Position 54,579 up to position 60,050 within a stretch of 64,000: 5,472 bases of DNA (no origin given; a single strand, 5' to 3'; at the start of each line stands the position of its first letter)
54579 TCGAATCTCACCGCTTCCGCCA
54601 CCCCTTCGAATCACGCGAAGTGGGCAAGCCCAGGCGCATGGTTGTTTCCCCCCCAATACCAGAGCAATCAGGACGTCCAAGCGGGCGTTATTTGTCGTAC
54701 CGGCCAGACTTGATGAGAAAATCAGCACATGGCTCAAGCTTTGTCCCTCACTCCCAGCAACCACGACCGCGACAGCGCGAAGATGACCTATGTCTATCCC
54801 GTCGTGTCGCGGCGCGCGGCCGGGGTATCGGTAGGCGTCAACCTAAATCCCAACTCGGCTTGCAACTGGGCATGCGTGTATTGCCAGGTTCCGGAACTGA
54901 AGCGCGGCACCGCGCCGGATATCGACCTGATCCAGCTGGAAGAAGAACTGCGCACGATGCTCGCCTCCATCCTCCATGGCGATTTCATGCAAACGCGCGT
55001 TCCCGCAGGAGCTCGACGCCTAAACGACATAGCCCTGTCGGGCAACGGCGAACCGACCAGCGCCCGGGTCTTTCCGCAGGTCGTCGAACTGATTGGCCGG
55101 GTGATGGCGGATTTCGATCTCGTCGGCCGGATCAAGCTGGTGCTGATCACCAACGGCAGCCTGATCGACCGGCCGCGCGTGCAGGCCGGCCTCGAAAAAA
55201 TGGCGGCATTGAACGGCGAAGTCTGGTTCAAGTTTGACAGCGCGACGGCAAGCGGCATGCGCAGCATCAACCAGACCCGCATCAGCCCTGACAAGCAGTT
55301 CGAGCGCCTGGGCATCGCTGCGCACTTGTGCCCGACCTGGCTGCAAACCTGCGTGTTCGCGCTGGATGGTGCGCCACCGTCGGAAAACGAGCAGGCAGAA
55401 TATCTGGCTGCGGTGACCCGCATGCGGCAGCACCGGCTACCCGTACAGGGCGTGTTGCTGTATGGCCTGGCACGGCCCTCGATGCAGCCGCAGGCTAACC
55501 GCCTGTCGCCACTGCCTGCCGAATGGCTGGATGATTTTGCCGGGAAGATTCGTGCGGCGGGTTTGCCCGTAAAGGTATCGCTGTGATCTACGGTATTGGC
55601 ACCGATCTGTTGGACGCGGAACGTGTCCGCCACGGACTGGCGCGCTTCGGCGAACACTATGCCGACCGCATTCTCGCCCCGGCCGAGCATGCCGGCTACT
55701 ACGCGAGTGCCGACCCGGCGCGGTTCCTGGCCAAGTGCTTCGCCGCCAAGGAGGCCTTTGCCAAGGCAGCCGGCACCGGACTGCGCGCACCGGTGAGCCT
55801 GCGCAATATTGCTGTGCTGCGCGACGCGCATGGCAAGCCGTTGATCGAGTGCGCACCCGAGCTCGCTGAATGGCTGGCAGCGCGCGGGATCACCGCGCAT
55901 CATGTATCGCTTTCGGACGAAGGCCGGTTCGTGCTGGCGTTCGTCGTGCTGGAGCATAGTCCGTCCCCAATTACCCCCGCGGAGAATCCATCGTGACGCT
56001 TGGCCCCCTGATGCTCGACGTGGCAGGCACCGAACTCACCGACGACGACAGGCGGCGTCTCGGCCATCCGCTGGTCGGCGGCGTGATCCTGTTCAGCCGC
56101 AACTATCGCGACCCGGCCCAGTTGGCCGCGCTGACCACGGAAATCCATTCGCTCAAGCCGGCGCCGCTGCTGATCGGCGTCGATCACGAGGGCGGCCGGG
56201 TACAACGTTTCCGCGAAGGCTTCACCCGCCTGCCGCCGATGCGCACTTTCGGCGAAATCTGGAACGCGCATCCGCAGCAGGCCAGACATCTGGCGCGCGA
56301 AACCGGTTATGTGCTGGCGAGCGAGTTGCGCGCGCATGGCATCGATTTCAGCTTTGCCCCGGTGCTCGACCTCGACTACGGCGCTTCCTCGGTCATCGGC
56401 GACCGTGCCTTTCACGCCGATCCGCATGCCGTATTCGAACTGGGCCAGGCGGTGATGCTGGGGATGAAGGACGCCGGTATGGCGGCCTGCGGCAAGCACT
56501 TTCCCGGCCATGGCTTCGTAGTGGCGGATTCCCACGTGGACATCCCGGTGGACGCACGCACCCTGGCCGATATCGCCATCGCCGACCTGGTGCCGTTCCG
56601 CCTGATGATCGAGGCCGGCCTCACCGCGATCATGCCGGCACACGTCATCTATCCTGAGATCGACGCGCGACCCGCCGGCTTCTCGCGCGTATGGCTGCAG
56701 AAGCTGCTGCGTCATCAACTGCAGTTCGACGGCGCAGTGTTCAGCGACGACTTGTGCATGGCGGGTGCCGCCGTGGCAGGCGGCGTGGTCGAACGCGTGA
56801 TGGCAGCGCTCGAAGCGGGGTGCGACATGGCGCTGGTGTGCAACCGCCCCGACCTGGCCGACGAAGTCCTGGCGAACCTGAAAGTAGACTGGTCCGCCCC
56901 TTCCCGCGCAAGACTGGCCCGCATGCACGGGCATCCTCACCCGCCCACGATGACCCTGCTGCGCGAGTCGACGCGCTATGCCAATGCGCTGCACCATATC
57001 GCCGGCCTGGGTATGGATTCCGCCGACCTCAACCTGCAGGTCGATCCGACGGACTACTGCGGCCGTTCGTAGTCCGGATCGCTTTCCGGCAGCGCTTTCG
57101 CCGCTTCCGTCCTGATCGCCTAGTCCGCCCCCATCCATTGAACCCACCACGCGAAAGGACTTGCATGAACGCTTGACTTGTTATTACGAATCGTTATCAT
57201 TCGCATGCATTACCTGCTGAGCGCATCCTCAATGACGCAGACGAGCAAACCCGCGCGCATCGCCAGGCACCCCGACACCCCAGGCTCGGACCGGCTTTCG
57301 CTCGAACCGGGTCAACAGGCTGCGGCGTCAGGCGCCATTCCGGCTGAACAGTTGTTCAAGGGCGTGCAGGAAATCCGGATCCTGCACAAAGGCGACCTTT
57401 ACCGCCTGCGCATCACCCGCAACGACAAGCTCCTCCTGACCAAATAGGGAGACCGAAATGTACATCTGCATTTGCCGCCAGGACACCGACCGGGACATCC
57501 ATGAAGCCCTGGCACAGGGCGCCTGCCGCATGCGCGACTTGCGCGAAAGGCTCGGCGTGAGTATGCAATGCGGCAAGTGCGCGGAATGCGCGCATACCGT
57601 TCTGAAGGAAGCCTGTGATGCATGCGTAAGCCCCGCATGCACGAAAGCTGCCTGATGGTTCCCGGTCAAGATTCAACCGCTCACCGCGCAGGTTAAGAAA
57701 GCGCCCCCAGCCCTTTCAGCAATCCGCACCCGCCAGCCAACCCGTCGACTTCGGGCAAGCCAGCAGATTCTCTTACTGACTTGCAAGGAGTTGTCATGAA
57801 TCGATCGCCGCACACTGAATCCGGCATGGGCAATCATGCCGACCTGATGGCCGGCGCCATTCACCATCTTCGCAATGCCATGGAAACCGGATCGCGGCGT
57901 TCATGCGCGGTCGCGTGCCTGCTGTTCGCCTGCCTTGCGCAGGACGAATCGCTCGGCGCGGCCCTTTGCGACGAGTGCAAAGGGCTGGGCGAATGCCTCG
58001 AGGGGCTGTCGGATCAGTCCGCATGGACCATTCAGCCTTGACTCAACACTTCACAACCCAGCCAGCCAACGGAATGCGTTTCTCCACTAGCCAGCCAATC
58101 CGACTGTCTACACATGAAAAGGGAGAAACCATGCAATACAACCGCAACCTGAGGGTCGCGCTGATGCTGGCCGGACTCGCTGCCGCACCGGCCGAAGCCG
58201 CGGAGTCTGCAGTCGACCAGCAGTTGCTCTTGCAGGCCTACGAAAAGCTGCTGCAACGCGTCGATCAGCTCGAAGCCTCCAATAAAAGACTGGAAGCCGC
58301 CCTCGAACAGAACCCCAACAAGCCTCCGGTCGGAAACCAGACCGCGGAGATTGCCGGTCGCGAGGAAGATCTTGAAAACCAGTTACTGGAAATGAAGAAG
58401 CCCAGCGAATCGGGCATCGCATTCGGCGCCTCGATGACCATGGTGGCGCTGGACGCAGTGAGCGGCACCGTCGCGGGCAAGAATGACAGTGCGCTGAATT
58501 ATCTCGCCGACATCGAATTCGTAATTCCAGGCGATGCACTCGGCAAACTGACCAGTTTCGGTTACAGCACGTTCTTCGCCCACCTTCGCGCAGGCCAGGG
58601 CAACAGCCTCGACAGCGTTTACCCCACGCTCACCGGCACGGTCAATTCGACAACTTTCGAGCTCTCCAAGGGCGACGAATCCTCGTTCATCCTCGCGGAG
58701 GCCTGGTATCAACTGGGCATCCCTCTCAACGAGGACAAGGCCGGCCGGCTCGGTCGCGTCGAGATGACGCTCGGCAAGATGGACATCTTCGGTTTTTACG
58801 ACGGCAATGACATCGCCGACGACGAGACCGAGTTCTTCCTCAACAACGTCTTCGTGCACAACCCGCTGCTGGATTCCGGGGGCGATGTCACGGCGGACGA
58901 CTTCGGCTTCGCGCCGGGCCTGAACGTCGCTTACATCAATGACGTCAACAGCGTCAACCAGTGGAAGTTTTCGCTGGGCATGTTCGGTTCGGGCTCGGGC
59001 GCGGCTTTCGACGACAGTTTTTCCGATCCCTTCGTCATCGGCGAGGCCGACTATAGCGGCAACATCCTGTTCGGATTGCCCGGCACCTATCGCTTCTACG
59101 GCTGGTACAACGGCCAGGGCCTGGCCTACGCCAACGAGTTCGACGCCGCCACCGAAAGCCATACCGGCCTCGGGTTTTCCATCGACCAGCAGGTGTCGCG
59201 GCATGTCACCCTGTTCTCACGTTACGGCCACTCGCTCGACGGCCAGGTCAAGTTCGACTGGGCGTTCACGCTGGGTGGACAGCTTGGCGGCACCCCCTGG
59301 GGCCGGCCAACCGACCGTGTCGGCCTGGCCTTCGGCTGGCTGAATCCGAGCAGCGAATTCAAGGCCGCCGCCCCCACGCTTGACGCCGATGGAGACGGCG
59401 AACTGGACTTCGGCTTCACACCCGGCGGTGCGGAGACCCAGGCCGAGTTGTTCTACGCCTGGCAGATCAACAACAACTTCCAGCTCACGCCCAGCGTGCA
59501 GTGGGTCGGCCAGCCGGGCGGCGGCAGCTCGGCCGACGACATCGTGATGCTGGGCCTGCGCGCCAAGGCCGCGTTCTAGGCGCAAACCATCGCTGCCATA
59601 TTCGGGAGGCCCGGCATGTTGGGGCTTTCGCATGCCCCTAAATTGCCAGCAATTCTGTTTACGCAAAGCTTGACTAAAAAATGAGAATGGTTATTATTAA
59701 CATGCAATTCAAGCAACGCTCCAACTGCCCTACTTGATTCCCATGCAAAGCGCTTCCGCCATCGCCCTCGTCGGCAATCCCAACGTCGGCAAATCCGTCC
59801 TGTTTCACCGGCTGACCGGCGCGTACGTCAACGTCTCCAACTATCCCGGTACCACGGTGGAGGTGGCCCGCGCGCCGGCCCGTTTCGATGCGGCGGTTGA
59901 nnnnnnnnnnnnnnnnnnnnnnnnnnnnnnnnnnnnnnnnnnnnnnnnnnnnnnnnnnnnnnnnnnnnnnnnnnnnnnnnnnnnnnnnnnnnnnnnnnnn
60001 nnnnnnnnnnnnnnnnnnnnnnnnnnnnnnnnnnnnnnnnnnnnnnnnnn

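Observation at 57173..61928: Fur-boxed iron locus coupling an OprB-like porin to Feo: hemP-bfd-small Cys protein-porin-feoB-feoA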

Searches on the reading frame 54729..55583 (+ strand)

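Call 86: search_protein_families(library=pfam, proteins=[window:54729-55583:+], max_evalue=0.00001)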
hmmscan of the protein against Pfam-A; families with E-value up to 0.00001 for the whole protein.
window:54729-55583:+ (285 aa): 1 family
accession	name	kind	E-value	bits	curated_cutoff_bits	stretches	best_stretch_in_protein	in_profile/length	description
PF04055.27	Radical_SAM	-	2.6e-06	28.2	29.5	0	40-193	2-132/166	Radical SAM superfamily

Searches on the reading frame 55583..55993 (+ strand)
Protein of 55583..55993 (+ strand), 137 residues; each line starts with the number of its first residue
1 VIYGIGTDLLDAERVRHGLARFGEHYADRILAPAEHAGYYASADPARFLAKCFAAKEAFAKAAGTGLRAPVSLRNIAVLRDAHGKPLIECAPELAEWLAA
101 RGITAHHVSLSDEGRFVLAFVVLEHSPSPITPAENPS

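Call 86: search_protein_families(library=pfam, proteins=[window:55583-55993:+], max_evalue=0.00001)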
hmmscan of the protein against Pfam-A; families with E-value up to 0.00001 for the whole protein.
window:55583-55993:+ (137 aa): 1 family
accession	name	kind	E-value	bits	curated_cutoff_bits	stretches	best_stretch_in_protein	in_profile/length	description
PF01648.25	ACPS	-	1.7e-15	57.5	25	1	4-99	1-97/111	4'-phosphopantetheinyl transferase superfamily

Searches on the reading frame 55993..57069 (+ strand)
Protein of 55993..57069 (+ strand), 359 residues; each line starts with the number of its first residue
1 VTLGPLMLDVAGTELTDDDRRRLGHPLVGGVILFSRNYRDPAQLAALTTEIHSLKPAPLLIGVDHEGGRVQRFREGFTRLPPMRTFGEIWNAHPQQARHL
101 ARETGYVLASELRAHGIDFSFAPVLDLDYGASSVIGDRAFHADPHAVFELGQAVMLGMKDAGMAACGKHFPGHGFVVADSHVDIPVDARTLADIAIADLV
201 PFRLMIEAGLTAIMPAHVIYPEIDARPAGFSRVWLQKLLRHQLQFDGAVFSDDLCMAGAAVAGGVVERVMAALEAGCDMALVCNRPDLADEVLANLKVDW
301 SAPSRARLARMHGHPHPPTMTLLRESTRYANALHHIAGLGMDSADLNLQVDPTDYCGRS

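Call 86: search_protein_families(library=pfam, proteins=[window:55993-57069:+], max_evalue=0.00001)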
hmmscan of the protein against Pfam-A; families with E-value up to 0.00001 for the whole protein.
window:55993-57069:+ (359 aa): 1 family
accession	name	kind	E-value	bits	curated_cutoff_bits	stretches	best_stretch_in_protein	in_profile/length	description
PF00933.27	Glyco_hydro_3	-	1.2e-81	275.1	27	1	14-297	15-300/316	Glycosyl hydrolase family 3 N terminal domain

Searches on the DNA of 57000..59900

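Call 69: search_rna_families(source=window, start=57000, end=59900, threshold=evalue, max_evalue=1)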
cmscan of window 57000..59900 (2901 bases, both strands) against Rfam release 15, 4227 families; matches with E-value up to 1: 1.
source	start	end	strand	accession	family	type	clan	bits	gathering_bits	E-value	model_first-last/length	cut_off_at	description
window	59670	59710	+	RF00444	PrrF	Gene; sRNA;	-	23.6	90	0.48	1-150/150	no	PrrF RNA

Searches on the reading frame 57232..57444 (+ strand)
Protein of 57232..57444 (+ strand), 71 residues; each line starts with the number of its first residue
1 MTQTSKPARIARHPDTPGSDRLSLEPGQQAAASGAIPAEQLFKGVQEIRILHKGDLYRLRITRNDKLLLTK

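Call 8: search_protein_families(library=pfam, proteins=[window:57232-57444:+], max_evalue=0.01)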
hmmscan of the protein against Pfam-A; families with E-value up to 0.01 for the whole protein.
window:57232-57444:+ (71 aa): 1 family
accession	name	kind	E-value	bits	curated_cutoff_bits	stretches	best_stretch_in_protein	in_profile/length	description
PF10636.14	hemP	-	6e-16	58.4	25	1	36-71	2-37/37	Hemin uptake protein hemP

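Call 9: search_protein_families(library=ncbifam, proteins=[window:57232-57444:+], max_evalue=0.01)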
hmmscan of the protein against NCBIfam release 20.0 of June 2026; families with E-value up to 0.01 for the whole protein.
window:57232-57444:+ (71 aa): 0 families

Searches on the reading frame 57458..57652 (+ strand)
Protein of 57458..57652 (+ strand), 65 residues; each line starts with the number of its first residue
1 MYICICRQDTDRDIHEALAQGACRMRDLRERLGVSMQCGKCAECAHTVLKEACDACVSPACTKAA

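Call 8: search_protein_families(library=pfam, proteins=[window:57458-57652:+], max_evalue=0.01)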
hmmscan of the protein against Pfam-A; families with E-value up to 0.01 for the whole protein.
window:57458-57652:+ (65 aa): 1 family
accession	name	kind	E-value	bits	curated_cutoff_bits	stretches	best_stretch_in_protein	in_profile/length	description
PF04324.20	Fer2_BFD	-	3e-08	34.3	26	1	2-51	1-50/50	BFD-like [2Fe-2S] binding domain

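Call 9: search_protein_families(library=ncbifam, proteins=[window:57458-57652:+], max_evalue=0.01)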
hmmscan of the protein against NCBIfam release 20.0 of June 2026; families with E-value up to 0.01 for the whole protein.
window:57458-57652:+ (65 aa): 1 family
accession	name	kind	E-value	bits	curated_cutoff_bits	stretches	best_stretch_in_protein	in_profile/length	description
NF007803.0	PRK10509.1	equivalog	7.5e-07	29.3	75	1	1-52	1-53/64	bacterioferritin-associated ferredoxin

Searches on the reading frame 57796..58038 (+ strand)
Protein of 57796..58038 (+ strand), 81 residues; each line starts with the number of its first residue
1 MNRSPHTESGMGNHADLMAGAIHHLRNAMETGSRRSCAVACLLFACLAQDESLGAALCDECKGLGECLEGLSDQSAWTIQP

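Call 8: search_protein_families(library=pfam, proteins=[window:57796-58038:+], max_evalue=0.01)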
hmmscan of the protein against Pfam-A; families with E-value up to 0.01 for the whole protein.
window:57796-58038:+ (81 aa): 0 families

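Call 9: search_protein_families(library=ncbifam, proteins=[window:57796-58038:+], max_evalue=0.01)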
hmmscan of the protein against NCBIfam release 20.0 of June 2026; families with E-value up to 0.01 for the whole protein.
window:57796-58038:+ (81 aa): 0 families

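Call 53: search_protein_families(library=pfam, proteins=[window:57796-58038:+], max_evalue=10)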
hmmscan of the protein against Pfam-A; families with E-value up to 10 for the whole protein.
window:57796-58038:+ (81 aa): 1 family
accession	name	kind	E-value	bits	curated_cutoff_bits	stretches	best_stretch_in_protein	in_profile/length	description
PF25226.1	DUF7844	-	0.17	11.8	27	1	14-74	90-151/230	Domain of unknown function (DUF7844)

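Call 83: find_homologous_proteins(query=window:57796-58038:+, max_evalue=0.001)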
Query window:57796-58038:+ (81 aa): 56 proteins with E <= 0.001 among 56 candidates.
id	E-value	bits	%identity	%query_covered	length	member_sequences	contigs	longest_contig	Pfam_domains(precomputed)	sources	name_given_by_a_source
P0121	4.7e-48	178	100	100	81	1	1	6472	-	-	-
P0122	5.7e-40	152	86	100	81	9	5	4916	-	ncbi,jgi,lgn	jgi:hypothetical protein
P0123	1.8e-39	151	85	100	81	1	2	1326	-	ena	-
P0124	2.3e-39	150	88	100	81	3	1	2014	-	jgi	jgi:hypothetical protein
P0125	1.5e-38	148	81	100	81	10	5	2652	-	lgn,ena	-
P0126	1.9e-38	147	85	100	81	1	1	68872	-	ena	-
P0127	3.7e-38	147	83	100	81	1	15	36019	-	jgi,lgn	jgi:hypothetical protein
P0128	1.4e-37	145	79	100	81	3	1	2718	-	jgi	-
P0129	3.1e-37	144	81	100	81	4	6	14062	-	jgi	jgi:hypothetical protein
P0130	7.3e-36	139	81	100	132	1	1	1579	-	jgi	jgi:hypothetical protein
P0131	1.6e-35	138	78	100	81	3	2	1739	-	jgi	jgi:hypothetical protein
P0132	1.6e-35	138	80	100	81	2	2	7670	-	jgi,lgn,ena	-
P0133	1.4e-34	135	78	100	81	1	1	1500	-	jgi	jgi:hypothetical protein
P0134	2.0e-34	135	78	100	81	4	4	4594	-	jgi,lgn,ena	jgi:hypothetical protein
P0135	3.4e-34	134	86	88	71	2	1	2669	-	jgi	-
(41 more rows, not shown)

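Call 91: predict_structure(alignment_id=A7)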
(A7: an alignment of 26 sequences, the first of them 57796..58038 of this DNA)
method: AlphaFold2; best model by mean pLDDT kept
length: 81 residues; sequences in the alignment: 26
mean_pLDDT: 68.5   pTM: 0.51
mean pLDDT of the five models: 68.5, 58.8, 56.2, 54.2, 53.5
residues with pLDDT >= 90: 9; 70-90: 28; 50-70: 28; < 50: 16
segments of 3 or more residues with pLDDT < 50: 1-4, 6-9, 77-81
pLDDT, mean of each block of 10 residues (from residue 1): 44 77 91 88 80 66 58 47 41
secondary structure, 60 per line:
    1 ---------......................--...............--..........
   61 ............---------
elements in order: H10-31 H34-48 H51-72
